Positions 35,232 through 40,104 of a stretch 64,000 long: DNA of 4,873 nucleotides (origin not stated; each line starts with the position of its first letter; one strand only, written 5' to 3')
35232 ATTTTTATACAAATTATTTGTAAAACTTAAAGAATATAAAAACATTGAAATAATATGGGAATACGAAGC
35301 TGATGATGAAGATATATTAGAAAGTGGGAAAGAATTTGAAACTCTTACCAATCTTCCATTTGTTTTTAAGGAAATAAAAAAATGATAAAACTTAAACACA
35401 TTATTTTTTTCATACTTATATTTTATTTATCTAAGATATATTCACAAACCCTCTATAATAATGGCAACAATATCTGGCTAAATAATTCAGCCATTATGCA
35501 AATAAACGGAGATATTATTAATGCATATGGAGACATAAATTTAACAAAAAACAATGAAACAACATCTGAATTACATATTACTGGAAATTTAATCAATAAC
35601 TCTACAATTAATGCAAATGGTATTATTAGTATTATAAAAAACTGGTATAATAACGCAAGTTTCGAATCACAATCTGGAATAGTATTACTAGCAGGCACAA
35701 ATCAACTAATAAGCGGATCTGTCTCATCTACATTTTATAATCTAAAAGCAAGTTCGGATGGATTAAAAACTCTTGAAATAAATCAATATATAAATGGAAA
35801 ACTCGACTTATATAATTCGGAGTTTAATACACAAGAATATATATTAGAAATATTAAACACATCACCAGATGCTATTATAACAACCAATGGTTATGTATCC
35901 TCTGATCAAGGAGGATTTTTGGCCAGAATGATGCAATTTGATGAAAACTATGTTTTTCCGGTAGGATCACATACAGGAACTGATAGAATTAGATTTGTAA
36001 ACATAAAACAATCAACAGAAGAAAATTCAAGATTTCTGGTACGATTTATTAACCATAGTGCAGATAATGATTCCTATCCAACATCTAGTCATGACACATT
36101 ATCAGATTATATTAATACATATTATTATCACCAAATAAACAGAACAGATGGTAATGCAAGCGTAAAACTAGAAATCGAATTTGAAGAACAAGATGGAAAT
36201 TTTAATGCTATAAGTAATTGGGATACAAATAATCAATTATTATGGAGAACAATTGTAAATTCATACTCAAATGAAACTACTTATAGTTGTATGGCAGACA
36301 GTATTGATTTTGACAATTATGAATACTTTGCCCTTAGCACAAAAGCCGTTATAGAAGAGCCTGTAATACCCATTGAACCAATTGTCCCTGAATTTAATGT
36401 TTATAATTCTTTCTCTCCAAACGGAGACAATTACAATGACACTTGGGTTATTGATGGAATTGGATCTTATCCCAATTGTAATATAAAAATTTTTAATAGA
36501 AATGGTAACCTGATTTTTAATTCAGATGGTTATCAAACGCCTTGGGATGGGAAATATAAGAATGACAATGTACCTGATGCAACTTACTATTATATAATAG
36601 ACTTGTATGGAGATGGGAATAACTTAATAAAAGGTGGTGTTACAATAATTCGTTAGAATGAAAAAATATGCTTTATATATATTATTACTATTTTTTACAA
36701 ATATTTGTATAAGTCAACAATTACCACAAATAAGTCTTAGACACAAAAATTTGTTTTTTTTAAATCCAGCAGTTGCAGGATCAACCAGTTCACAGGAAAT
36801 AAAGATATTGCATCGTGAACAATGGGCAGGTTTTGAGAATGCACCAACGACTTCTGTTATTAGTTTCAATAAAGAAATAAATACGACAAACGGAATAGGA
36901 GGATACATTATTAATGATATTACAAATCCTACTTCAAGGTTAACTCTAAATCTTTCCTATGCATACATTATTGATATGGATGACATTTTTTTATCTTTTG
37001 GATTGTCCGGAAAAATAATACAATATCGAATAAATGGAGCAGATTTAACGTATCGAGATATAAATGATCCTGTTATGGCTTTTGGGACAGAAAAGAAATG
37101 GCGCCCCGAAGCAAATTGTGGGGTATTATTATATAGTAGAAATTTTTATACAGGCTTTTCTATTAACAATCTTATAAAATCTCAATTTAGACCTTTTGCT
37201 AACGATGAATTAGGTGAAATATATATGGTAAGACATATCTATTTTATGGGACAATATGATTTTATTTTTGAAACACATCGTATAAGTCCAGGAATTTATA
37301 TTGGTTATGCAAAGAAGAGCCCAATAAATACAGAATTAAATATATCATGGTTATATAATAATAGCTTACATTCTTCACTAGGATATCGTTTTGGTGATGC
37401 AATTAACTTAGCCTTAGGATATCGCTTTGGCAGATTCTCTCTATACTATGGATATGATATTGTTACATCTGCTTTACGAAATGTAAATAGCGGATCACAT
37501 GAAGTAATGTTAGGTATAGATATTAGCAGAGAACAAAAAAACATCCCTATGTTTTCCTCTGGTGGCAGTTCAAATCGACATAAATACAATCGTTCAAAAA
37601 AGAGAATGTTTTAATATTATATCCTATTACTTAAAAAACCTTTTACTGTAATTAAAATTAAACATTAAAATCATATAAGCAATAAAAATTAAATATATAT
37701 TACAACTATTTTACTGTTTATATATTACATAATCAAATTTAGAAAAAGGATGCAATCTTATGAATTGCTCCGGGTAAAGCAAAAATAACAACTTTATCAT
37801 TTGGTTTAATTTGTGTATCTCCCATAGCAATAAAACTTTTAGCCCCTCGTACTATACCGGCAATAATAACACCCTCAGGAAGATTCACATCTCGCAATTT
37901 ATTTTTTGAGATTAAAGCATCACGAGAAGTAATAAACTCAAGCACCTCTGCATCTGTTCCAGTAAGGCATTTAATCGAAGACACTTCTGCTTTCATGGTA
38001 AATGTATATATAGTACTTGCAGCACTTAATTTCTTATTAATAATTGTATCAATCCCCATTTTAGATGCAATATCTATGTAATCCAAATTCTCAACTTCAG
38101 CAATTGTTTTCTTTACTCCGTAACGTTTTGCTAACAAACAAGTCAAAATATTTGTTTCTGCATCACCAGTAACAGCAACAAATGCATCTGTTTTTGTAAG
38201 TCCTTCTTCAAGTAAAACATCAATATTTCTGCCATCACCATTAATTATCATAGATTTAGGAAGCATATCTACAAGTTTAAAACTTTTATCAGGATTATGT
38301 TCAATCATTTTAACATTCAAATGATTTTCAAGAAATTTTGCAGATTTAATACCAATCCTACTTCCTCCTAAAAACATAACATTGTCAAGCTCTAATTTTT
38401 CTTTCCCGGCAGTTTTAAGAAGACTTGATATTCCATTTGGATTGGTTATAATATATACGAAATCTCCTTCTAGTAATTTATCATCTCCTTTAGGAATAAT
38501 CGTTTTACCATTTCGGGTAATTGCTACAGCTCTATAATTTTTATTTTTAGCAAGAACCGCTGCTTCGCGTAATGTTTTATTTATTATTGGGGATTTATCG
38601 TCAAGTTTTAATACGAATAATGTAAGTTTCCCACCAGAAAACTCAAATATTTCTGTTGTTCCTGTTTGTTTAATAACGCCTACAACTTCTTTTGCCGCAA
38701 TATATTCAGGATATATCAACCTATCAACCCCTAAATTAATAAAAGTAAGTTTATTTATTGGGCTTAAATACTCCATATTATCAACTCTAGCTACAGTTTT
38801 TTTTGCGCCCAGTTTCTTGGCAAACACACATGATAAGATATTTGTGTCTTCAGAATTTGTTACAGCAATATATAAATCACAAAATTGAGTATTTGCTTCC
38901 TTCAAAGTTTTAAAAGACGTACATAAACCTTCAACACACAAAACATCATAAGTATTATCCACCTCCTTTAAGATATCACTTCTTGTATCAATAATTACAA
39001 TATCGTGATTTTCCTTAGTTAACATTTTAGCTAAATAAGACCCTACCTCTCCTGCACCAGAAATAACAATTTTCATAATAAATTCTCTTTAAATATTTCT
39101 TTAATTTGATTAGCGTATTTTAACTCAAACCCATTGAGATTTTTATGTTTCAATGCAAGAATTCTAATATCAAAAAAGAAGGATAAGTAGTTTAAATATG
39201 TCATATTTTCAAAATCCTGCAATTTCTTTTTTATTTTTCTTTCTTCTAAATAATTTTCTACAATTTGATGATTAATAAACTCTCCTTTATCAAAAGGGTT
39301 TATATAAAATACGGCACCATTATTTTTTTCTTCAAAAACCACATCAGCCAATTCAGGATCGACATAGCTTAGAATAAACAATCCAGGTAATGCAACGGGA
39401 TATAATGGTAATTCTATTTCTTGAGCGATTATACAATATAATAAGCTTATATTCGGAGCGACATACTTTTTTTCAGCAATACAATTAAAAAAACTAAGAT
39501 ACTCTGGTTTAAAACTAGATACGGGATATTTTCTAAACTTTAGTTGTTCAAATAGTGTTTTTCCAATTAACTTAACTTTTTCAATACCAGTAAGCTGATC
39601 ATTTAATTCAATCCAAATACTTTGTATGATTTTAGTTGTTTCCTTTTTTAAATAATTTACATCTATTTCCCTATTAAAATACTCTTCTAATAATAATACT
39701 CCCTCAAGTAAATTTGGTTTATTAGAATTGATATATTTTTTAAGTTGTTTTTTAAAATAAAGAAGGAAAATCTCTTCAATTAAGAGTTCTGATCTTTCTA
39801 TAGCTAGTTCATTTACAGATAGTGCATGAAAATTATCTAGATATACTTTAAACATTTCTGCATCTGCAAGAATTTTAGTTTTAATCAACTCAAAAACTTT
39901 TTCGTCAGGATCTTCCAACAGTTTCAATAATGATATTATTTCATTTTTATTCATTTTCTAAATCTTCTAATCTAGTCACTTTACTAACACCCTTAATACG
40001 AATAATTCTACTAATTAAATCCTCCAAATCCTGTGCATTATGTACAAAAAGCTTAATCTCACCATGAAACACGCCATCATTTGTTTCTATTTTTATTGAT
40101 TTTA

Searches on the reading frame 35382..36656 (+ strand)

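Call 43: search_protein_families(library=pfam, proteins=[window:35382-36656:+], max_evalue=0.0001)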
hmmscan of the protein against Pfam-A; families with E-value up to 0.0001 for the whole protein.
window:35382-36656:+ (424 aa): 1 family
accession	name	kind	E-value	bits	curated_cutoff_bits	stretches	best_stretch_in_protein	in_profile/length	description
PF13585.12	CHU_C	-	5.1e-23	81.4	27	1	339-420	2-84/86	CHU_C Type IX secretion signal domain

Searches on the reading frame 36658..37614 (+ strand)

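Call 43: search_protein_families(library=pfam, proteins=[window:36658-37614:+], max_evalue=0.0001)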
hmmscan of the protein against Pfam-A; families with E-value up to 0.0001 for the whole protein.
window:36658-37614:+ (318 aa): 1 family
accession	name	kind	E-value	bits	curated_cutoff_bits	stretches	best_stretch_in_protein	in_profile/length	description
PF11751.14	PorP_SprF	-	4.6e-59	200.6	22.3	1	19-286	3-272/273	Type IX secretion system membrane protein PorP/SprF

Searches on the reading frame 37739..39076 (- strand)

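Call 43: search_protein_families(library=pfam, proteins=[window:37739-39076:-], max_evalue=0.0001)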
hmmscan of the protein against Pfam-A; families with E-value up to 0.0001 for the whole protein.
window:37739-39076:- (445 aa): 2 families
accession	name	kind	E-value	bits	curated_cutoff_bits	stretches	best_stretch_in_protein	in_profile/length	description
PF02254.24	TrkA_N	-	4.9e-45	153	23.8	2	234-347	2-115/116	TrkA-N domain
PF02080.26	TrkA_C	-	3.9e-25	88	27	2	156-221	4-68/71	TrkA-C domain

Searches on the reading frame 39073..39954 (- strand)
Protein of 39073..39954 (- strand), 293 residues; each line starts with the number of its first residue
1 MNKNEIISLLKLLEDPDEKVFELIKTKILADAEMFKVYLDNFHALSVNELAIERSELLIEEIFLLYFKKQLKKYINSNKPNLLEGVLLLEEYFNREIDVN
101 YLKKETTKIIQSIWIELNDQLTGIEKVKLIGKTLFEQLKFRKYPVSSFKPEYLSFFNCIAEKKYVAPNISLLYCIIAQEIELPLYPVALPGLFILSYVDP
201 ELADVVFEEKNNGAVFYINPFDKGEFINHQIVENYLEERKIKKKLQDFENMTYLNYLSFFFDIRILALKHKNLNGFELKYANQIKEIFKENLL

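Call 43: search_protein_families(library=pfam, proteins=[window:39073-39954:-], max_evalue=0.0001)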
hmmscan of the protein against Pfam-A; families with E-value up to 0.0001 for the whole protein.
window:39073-39954:- (293 aa): 1 family
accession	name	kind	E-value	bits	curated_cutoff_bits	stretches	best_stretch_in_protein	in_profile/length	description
PF13369.12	Transglut_core2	-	2.3e-17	63.3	23.5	1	105-252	6-145/155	Transglutaminase-like superfamily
